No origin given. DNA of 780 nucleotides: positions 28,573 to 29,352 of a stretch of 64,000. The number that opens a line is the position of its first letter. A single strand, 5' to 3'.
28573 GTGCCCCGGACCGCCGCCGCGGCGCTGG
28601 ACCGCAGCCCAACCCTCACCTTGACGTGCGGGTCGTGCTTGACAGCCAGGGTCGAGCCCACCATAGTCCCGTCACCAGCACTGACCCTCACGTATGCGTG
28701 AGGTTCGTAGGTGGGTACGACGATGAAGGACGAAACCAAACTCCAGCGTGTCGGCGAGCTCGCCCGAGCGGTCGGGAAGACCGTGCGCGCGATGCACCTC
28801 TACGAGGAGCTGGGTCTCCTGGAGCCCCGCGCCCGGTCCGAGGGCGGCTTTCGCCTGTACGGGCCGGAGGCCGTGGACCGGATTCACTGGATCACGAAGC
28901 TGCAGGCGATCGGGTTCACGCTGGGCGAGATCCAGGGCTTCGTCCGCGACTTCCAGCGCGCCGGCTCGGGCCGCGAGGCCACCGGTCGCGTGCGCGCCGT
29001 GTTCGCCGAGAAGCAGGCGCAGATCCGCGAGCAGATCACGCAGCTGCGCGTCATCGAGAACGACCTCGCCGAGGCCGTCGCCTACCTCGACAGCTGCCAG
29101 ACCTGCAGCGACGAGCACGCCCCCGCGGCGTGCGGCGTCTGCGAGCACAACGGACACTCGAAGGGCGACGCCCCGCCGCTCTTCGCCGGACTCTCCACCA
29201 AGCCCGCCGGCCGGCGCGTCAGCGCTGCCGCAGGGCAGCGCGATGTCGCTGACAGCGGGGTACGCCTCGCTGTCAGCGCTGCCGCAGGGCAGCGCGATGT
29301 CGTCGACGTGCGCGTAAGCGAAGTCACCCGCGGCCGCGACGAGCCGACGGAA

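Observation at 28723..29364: MerR-family regulator with a CxxC-x9-CxxC cluster occupies the IscR position of a complete isc operon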

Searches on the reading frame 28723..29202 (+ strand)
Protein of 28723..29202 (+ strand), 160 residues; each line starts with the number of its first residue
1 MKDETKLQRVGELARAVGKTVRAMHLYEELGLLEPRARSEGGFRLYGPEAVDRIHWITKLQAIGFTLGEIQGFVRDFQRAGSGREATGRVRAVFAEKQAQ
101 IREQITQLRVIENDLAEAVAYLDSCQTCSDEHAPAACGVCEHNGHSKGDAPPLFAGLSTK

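Call 16: find_related_loci(query=window:28723-29202:+, collection=genome_contigs, flank=10000)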
Query window:28723-29202:+ (160 aa) in genome_contigs; peptide patterns used: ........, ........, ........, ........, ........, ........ (x = any residue, [..] = any of these).
175 stretches matched a pattern; 36 encode a relative of the query (tblastn E <= 1e-3); 36 distinct loci.
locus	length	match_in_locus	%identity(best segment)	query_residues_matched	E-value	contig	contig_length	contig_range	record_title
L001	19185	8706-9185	83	1-160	4e-91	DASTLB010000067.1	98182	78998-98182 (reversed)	MAG TPA_asm: Kofleriaceae bacterium isolate SMAG_U2472 k141_642914, whole genome shotgun sequence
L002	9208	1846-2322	83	2-160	1e-89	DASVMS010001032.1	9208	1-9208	MAG TPA_asm: Kofleriaceae bacterium isolate SMAG_U3106 k141_378851, whole genome shotgun sequence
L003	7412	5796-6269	84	1-158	9e-90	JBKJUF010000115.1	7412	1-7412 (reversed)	MAG: Kofleriaceae bacterium isolate ant_bin.650 k117_5976689, whole genome shotgun sequence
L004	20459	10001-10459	86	6-158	2e-89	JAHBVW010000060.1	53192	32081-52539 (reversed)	MAG: Deltaproteobacteria bacterium isolate ACE_MYX2 MYX2_60, whole genome shotgun sequence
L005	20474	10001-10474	84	1-158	2e-89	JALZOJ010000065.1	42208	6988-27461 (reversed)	MAG: Myxococcota bacterium isolate MSU bin108 SD1459_NODE_101_length_42208_cov_14.477151, whole genome shotgun sequence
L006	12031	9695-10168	83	1-158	4e-89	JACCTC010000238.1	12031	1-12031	MAG: Deltaproteobacteria bacterium isolate MGR_bin64 SD2897-2912_k127_678382, whole genome shotgun sequence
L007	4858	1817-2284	85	3-158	1e-88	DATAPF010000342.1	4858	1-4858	MAG TPA_asm: Kofleriaceae bacterium isolate SMAG_U5434 k141_6441549, whole genome shotgun sequence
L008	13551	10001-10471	83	2-158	9e-88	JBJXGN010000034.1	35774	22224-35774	MAG: Kofleriaceae bacterium isolate F1F2.bin.256 k127_8207516, whole genome shotgun sequence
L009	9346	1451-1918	83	3-158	4e-87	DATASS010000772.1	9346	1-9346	MAG TPA_asm: Kofleriaceae bacterium isolate SMAG_U5526 k141_2371827, whole genome shotgun sequence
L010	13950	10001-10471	83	2-158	5e-87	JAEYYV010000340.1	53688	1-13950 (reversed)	MAG: Proteobacteria bacterium isolate OH_CBlB_67 k127_3801761, whole genome shotgun sequence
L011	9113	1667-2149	82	1-160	5e-87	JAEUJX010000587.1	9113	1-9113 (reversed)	MAG: Myxococcales bacterium isolate new MAG-80 k141_4543609, whole genome shotgun sequence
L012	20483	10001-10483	82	1-158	7e-87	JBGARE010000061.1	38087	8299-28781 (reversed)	MAG: Kofleriaceae bacterium isolate MAG_AAO_AS.67 AAOAS-67_NODE_61_length_38087_cov_6.112839, whole genome shotgun seque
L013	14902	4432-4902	82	4-160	5e-86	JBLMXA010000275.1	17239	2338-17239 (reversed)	MAG: Acidobacteriota bacterium isolate MAG268 PRJNA957066_bin48_renamed_274, whole genome shotgun sequence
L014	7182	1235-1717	79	1-157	2e-85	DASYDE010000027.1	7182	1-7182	MAG TPA_asm: Kofleriaceae bacterium isolate SMAG_U4951 k141_4949499, whole genome shotgun sequence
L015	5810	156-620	81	6-160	1e-84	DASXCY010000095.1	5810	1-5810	MAG TPA_asm: Kofleriaceae bacterium isolate SMAG_U5072 k141_3089584, whole genome shotgun sequence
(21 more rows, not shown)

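Call 18: search_protein_representatives(protein=window:28723-29202:+)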
Query: 160 residues. Proteins with E-value up to 0.001 (for the whole library): 14790; up to 1e-10: 859; up to 1e-30: 62. The best 150 are listed.
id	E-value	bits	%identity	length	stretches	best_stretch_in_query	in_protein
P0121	5.1e-63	228.2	69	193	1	3-158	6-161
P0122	6.1e-63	227.9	69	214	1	2-158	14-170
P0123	7.8e-62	224.3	87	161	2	2-103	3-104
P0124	9.3e-61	220.8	65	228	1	4-158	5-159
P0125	1.5e-58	213.6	81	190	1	23-140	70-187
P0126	1.8e-58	213.3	75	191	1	4-135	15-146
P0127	7.7e-55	201.6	79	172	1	2-122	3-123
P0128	1.8e-49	184.1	70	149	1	33-158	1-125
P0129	2.6e-49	183.6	55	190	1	4-158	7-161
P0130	9.4e-48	178.6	53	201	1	7-158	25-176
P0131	2.7e-46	173.8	80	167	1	4-108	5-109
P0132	7.7e-46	172.3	53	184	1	5-158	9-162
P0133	1.6e-45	171.3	52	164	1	3-160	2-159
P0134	2.3e-43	164.3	51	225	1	8-159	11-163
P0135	1.6e-40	155.1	46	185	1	3-159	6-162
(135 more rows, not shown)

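Call 31: find_homologous_proteins(query=A1, max_evalue=1e-10)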
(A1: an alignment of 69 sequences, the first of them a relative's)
Query A1 (69 sequences) (184 aa, profile of the alignment): 1568 proteins with E <= 1e-10 among 8000 candidates; the best 120 are listed.
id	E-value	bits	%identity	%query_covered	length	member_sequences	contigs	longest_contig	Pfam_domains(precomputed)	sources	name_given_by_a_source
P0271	7.7e-62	226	56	83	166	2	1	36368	PF00376.30,PF13411.13,PF09278.18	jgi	jgi:DNA-binding transcriptional MerR regulator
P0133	1.0e-61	225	55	84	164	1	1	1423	PF00376.30,PF13411.13,PF09278.18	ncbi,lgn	-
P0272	4.8e-61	223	54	83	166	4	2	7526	PF00376.30,PF13411.13,PF09278.18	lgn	-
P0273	5.7e-61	223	52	84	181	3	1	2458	PF00376.30,PF13411.13,PF09278.18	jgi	jgi:MerR family copper efflux transcriptional regulator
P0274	5.8e-61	223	47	86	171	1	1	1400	PF00376.30,PF13411.13,PF09278.18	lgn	-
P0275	6.0e-61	223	50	83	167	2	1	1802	PF00376.30,PF13411.13,PF09278.18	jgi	jgi:MerR family transcriptional regulator, copper efflux regulator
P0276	6.1e-61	223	54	82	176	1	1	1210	PF00376.30,PF13411.13,PF09278.18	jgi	jgi:DNA-binding transcriptional MerR regulator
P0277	6.2e-61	223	53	88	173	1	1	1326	PF00376.30,PF13411.13,PF09278.18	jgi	jgi:DNA-binding transcriptional MerR regulator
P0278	7.6e-61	222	54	89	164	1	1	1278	PF00376.30,PF13411.13,PF09278.18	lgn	-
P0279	7.7e-61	222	49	82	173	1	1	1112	PF00376.30,PF13411.13,PF09278.18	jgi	jgi:MerR family copper efflux transcriptional regulator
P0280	1.2e-60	222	48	86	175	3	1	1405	PF00376.30,PF13411.13,PF09278.18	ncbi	-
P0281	1.2e-60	222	54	87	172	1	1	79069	PF00376.30,PF13411.13,PF09278.18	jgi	jgi:DNA-binding transcriptional MerR regulator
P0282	1.2e-60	222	56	85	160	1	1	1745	PF00376.30,PF13411.13,PF09278.18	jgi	jgi:DNA-binding transcriptional MerR regulator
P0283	1.2e-60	222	55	83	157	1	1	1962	PF00376.30,PF13411.13,PF09278.18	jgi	jgi:MerR family transcriptional regulator, copper efflux regulator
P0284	1.2e-60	222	57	83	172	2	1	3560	PF00376.30,PF13411.13,PF09278.18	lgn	-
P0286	1.5e-60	221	51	82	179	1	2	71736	PF00376.30,PF13411.13,PF28507.1,PF09278.18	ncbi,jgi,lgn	ncbi:MAG: MerR family transcriptional regulator [Myxococcales bacterium]|jgi:DNA-binding transcripti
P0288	1.6e-60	221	51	82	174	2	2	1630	PF00376.30,PF13411.13,PF28507.1,PF09278.18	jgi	jgi:DNA-binding transcriptional MerR regulator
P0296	2.5e-60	221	52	85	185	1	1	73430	PF00376.30,PF13411.13,PF09278.18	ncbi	-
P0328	9.6e-60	219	49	82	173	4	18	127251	PF00376.30,PF13411.13,PF09278.18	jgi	jgi:DNA-binding transcriptional MerR regulator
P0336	1.1e-59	219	53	87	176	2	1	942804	PF00376.30,PF13411.13,PF09278.18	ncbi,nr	ncbi:MAG: MerR family transcriptional regulator [Sandaracinaceae bacterium]|nr:MerR family transcrip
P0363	2.0e-59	218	49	89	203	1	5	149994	PF00376.30,PF13411.13,PF09278.18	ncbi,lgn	-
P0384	3.3e-59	217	53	82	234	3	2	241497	PF00376.30,PF13411.13,PF09278.18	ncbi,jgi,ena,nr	ncbi:MAG TPA: MerR family transcriptional regulator [Polyangiales bacterium]|nr:MerR family transcri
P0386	3.4e-59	217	55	83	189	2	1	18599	PF00376.30,PF13411.13,PF09278.18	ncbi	-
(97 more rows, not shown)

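Call 32: find_encoding_contigs(protein=P0336, flank=7000, max_places=2)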
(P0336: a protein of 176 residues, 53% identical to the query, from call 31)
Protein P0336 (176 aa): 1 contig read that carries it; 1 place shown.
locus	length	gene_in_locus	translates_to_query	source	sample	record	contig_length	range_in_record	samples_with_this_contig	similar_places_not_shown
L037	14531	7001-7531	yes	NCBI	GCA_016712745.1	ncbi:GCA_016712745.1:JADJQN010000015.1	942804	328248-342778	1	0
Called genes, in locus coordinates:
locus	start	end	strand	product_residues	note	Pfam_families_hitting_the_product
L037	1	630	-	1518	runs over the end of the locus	-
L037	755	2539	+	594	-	PF01964:ThiC_Rad_SAM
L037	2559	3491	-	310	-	PF13650:Asp_protease_2, PF13975:gag-asp_proteas (weak)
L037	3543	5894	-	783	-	PF03772:Competence, PF00753:Lactamase_B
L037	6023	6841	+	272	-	PF02146:SIR2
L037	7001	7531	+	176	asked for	PF00376:MerR, PF13411:MerR_1, PF09278:MerR-DNA-bind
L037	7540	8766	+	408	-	PF00266:Aminotran_5, PF01041:DegT_DnrJ_EryC1, PF01212:Beta_elim_lyase (weak), PF00155:Aminotran_1_2 (weak)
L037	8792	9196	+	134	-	PF01592:NifU_N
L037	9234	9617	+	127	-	PF01521:Fe-S_biosyn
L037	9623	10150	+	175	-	PF00226:DnaJ, PF07743:HSCB_C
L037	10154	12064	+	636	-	PF00012:HSP70, PF06723:MreB_Mbl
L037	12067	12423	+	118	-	PF00111:Fer2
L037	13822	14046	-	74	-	-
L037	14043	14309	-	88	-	-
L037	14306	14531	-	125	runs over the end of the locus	-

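Call 33: find_encoding_contigs(protein=P0384, flank=7000, max_places=2)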
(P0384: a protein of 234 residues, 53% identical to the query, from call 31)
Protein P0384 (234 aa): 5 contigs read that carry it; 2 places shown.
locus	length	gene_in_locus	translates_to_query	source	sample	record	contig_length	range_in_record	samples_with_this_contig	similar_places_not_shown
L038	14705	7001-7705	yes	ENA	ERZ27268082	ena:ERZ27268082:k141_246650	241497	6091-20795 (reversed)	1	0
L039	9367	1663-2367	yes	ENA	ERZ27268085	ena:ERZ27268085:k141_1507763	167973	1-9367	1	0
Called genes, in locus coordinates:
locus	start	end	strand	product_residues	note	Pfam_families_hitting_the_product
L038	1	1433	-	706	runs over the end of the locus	PF02687:FtsX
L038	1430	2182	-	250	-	PF00005:ABC_tran, PF02463:SMC_N (faint), PF13304:AAA_21 (faint)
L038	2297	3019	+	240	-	PF12802:MarR_2, PF01047:MarR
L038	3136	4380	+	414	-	PF08308:PEGA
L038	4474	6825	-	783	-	PF03772:Competence, PF00753:Lactamase_B, PF12706:Lactamase_B_2 (faint)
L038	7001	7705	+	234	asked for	PF00376:MerR, PF13411:MerR_1, PF09278:MerR-DNA-bind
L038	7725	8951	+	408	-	PF00266:Aminotran_5, PF01041:DegT_DnrJ_EryC1 (weak), PF01212:Beta_elim_lyase (weak)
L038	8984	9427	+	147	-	PF01592:NifU_N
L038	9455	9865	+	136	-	PF01521:Fe-S_biosyn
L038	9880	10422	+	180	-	PF00226:DnaJ, PF07743:HSCB_C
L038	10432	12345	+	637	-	PF00012:HSP70, PF06723:MreB_Mbl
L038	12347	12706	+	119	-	PF00111:Fer2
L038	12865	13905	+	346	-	-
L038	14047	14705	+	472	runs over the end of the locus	PF02720:DUF222, PF01844:HNH (weak)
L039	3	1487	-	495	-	?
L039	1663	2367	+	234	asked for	PF00376:MerR, PF13411:MerR_1, PF09278:MerR-DNA-bind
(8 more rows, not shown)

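Call 34: find_encoding_contigs(protein=P0363, flank=7000, max_places=2)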
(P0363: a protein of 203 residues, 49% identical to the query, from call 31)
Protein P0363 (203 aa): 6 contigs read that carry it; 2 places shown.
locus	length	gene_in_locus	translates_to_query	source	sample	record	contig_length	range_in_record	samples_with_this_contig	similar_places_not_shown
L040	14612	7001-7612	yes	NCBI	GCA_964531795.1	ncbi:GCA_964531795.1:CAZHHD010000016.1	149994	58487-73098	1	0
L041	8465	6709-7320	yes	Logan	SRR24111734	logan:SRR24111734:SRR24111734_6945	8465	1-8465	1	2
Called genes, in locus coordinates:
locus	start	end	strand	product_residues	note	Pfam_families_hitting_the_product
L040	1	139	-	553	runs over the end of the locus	PF01425:Amidase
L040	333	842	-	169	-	PF07813:LTXXQ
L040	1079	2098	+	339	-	PF00135:COesterase, PF20434:BD-FAE, PF07859:Abhydrolase_3, PF00326:Peptidase_S9 (faint)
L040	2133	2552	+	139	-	PF04379:DUF525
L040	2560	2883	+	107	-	PF01491:Frataxin_Cyay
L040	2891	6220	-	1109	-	PF00515:TPR_1 (faint), PF07719:TPR_2 (faint), PF13176:TPR_7 (faint), PF13181:TPR_8 (faint), PF13414:TPR_11 (faint), PF13428:TPR_14 (faint), PF14559:TPR_19 (faint)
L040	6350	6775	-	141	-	-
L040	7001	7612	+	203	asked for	PF00376:MerR, PF13411:MerR_1, PF09278:MerR-DNA-bind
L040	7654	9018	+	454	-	PF00266:Aminotran_5, PF00155:Aminotran_1_2 (weak), PF01041:DegT_DnrJ_EryC1 (weak), PF00266:Aminotran_5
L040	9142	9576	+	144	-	PF01592:NifU_N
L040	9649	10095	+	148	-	PF01521:Fe-S_biosyn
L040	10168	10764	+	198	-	PF00226:DnaJ (weak), PF07743:HSCB_C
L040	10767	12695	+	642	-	PF00012:HSP70, PF06723:MreB_Mbl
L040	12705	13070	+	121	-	PF00111:Fer2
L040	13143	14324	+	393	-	PF00069:Pkinase, PF01636:APH (faint), PF03109:ABC1 (faint), PF07714:PK_Tyr_Ser-Thr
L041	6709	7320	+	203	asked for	PF00376:MerR, PF13411:MerR_1, PF09278:MerR-DNA-bind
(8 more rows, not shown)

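Call 44: search_protein_families(library=pfam, proteins=[P0286, P0288], max_evalue=0.01)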
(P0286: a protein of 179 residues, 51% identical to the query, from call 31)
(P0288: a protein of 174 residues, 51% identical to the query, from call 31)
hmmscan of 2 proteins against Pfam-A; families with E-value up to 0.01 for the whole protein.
P0286 (179 aa): 3 families
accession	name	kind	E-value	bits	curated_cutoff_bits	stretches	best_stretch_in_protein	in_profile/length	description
PF13411.12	MerR_1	-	5.4e-16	58.9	21.6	1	29-96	2-68/69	MerR HTH family regulatory protein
PF00376.29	MerR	-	6e-12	45.6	28.2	1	29-66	1-38/38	MerR family regulatory protein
PF09278.17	MerR-DNA-bind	-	7.5e-12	46.1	25.4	1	71-135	1-62/65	MerR, DNA binding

P0288 (174 aa): 3 families
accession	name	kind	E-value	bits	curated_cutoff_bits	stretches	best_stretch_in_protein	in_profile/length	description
PF13411.12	MerR_1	-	2.8e-16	59.8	21.6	1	24-91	2-68/69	MerR HTH family regulatory protein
PF09278.17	MerR-DNA-bind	-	2.3e-12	47.8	25.4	1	66-131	1-63/65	MerR, DNA binding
PF00376.29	MerR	-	4.8e-12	45.9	28.2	1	24-61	1-38/38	MerR family regulatory protein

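Call 45: find_encoding_contigs(protein=P0328, flank=7000, max_places=2)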
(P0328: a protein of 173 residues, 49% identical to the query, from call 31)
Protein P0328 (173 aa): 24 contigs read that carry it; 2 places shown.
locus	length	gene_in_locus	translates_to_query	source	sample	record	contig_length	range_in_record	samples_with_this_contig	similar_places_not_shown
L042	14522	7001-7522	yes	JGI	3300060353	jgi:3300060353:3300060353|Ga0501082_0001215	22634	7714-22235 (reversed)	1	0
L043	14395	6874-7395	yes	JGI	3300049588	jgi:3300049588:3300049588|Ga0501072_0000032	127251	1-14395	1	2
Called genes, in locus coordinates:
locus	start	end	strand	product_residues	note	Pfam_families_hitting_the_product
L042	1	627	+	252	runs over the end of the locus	-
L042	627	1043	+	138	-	PF00665:rve (weak), PF13683:rve_3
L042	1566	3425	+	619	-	PF11617:Cu-binding_MopE (weak), PF25390:WD40_RLD, PF13540:RCC1_2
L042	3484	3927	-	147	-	-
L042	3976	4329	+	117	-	-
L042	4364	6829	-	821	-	PF03772:Competence, PF00753:Lactamase_B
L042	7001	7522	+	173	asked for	PF13411:MerR_1, PF00376:MerR, PF09278:MerR-DNA-bind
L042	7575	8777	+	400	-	PF00155:Aminotran_1_2, PF00266:Aminotran_5, PF01212:Beta_elim_lyase (weak)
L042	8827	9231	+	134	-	PF01592:NifU_N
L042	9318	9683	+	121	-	PF01521:Fe-S_biosyn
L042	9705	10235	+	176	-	PF00226:DnaJ, PF07743:HSCB_C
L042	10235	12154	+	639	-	PF00012:HSP70, PF06723:MreB_Mbl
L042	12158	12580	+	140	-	PF00111:Fer2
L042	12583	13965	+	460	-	PF00654:Voltage_CLC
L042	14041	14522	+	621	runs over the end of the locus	-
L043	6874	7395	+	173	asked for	PF13411:MerR_1, PF00376:MerR, PF09278:MerR-DNA-bind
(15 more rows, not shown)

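Call 46: find_encoding_contigs(protein=P0281, flank=7000, max_places=1)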
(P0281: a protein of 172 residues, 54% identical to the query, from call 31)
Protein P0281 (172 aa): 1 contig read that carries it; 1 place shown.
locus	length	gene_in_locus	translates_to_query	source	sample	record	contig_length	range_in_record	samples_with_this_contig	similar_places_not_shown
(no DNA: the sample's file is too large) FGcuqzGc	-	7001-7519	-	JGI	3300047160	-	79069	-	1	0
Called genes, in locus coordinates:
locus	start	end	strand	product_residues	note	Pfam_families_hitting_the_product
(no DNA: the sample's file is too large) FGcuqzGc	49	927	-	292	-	PF00140:Sigma70_r1_2 (weak), PF04542:Sigma70_r2, PF04545:Sigma70_r4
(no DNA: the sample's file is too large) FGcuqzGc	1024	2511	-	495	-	-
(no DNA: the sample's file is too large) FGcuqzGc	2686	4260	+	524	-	PF12072:RNase_Y_N, PF08668:HDOD (weak), PF01966:HD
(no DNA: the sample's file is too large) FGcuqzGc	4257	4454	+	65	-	PF03729:DUF308 (weak)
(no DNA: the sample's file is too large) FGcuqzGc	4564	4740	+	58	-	-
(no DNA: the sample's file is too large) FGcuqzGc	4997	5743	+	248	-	-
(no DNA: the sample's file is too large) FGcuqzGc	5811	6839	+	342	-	PF08240:ADH_N, PF00107:ADH_zinc_N, PF13602:ADH_zinc_N_2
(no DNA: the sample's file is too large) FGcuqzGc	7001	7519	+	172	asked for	PF00376:MerR, PF13411:MerR_1, PF09278:MerR-DNA-bind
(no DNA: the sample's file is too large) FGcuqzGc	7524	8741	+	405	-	PF00266:Aminotran_5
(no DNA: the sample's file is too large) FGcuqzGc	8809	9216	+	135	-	PF01592:NifU_N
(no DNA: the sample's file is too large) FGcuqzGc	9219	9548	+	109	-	PF01521:Fe-S_biosyn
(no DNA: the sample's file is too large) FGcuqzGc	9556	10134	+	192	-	PF00226:DnaJ (weak), PF07743:HSCB_C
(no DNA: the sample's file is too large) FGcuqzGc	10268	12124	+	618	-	PF00012:HSP70, PF06723:MreB_Mbl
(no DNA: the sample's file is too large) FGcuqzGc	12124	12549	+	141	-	PF00111:Fer2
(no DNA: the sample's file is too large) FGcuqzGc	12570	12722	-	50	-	-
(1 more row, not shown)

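Call 50: find_homologous_proteins(query=A3, max_evalue=1e-8)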
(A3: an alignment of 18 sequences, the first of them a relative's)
Query A3 (18 sequences) (161 aa, profile of the alignment): 1186 proteins with E <= 1e-8 among 6161 candidates; the best 120 are listed.
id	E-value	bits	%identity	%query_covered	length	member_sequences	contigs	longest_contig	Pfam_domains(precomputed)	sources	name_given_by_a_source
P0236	3.4e-58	214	40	99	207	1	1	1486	PF00376.30,PF13411.13,PF09278.18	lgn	-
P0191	5.5e-57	210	45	96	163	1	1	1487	PF00376.30,PF13411.13,PF09278.18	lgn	-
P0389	9.5e-56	206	40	94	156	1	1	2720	PF00376.30,PF13411.13,PF09278.18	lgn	-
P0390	1.1e-54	202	43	96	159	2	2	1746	PF00376.30,PF13411.13,PF09278.18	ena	-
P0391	4.1e-54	201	41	96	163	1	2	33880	PF00376.30,PF13411.13,PF09278.18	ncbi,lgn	-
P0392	4.5e-54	200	36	97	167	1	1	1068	PF00376.30,PF13411.13,PF09278.18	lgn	-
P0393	6.5e-54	200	40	93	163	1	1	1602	PF00376.30,PF13411.13,PF09278.18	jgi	jgi:MerR family transcriptional regulator, copper efflux regulator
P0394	7.0e-54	200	40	93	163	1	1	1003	PF00376.30,PF13411.13,PF09278.18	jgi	jgi:DNA-binding transcriptional MerR regulator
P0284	7.7e-54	200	39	83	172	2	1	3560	PF00376.30,PF13411.13,PF09278.18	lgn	-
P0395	1.0e-53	199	40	93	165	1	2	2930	PF00376.30,PF13411.13,PF09278.18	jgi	jgi:DNA-binding transcriptional MerR regulator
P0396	1.6e-53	199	38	94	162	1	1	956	PF00376.30,PF13411.13,PF09278.18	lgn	-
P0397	1.8e-53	198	38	94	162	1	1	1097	PF00376.30,PF13411.13,PF09278.18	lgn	-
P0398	2.2e-53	198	42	89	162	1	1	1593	PF00376.30,PF13411.13,PF09278.18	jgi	jgi:MerR family transcriptional regulator, copper efflux regulator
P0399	2.3e-53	198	71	96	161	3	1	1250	PF00376.30,PF13411.13,PF09278.18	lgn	-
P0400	2.3e-53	198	39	89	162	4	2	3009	PF00376.30,PF13411.13,PF09278.18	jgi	jgi:DNA-binding transcriptional MerR regulator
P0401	2.5e-53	198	36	94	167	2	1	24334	PF00376.30,PF13411.13,PF09278.18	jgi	jgi:MerR family copper efflux transcriptional regulator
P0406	3.6e-53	197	42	99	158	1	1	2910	PF00376.30,PF13411.13,PF09278.18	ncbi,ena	-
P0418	8.8e-53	196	41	89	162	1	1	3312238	PF00376.30,PF13411.13,PF09278.18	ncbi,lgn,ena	-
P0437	1.8e-52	195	36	97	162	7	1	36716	PF00376.30,PF13411.13,PF09278.18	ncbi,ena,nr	ncbi:MAG: MerR family transcriptional regulator [Myxococcota bacterium]|nr:MerR family transcription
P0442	2.3e-52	195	38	95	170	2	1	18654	PF00376.30,PF13411.13,PF09278.18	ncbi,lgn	-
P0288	2.5e-52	195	42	83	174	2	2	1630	PF00376.30,PF13411.13,PF28507.1,PF09278.18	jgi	jgi:DNA-binding transcriptional MerR regulator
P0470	6.1e-52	193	72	99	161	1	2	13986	PF00376.30,PF13411.13,PF09278.18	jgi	jgi:DNA-binding transcriptional MerR regulator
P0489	1.4e-51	192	37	93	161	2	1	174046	PF00376.30,PF13411.13,PF09278.18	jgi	jgi:DNA-binding transcriptional MerR regulator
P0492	1.6e-51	192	38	99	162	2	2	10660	PF00376.30,PF13411.13,PF09278.18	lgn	-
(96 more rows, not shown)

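Call 51: find_encoding_contigs(protein=P0418, flank=7000, max_places=1)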
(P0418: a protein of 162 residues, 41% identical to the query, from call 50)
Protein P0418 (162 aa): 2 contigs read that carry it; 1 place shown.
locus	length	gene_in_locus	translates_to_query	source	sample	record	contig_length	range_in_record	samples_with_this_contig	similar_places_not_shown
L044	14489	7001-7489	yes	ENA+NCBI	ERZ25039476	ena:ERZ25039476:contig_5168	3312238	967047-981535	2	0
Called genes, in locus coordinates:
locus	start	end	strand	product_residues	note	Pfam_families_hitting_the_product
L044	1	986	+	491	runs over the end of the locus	PF01921:tRNA-synt_1f (faint), PF01406:tRNA-synt_1e, PF09334:tRNA-synt_1g, PF00133:tRNA-synt_1 (weak), PF09190:DALR_2, PF23493:CysS_C (weak)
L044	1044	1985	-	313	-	-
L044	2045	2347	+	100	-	-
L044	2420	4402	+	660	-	PF12804:NTP_transf_3 (faint), PF00266:Aminotran_5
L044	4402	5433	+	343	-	PF08240:ADH_N, PF00107:ADH_zinc_N, PF13602:ADH_zinc_N_2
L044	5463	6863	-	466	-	PF13385:Laminin_G_3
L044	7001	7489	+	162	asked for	PF13411:MerR_1, PF00376:MerR, PF09278:MerR-DNA-bind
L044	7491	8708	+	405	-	PF00266:Aminotran_5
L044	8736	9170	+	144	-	PF01592:NifU_N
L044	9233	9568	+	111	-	PF01521:Fe-S_biosyn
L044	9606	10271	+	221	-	PF00226:DnaJ, PF07743:HSCB_C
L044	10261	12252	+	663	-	PF00012:HSP70, PF06723:MreB_Mbl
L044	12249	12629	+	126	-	PF00111:Fer2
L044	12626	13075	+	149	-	PF04134:DCC1-like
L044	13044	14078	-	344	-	PF01112:Asparaginase_2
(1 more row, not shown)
